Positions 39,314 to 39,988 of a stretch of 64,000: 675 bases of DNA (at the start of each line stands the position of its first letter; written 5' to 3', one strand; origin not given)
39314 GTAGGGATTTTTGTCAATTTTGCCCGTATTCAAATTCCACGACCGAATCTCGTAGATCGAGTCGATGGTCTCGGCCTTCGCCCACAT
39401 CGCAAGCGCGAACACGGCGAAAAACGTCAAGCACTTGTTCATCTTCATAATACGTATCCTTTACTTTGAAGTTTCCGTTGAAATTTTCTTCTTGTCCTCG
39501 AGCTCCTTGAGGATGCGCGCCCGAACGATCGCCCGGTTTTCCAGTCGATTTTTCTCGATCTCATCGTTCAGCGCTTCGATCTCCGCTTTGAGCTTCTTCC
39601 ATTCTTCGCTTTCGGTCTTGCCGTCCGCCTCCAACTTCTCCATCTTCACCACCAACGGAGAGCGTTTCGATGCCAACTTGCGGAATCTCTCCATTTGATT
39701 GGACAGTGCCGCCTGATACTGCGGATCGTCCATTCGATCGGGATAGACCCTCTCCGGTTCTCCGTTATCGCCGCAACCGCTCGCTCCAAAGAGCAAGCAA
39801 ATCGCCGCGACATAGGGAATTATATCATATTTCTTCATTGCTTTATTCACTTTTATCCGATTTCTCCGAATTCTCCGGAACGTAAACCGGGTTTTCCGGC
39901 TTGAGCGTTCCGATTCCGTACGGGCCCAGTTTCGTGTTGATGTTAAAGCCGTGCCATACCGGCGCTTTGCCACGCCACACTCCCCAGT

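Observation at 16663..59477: Possible 43-kb same-strand super-locus: pseudopilins, giant proteins, ackA-pta-kpsF, then the PilMN/secretin cluster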

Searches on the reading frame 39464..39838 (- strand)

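Call 6: search_protein_families(library=pfam, proteins=[window:39464-39838:-], max_evalue=0.01)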
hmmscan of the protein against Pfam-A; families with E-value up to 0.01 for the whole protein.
window:39464-39838:- (125 aa): 1 family
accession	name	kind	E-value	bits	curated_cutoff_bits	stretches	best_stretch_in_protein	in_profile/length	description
PF23735.1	KIF9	-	0.0033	18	31.9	1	53-99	75-121/140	Kinesin-like protein KIF9 domain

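Call 52: search_protein_families(library=ncbifam, proteins=[window:39464-39838:-], max_evalue=0.01)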
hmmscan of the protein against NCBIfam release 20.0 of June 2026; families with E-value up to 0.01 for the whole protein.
window:39464-39838:- (125 aa): 1 family
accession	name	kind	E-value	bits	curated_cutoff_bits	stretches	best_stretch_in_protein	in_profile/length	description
NF041244.1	IglI_fam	subfamily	0.0029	17.5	100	1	66-114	192-236/290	type VI secretion system protein IglI family protein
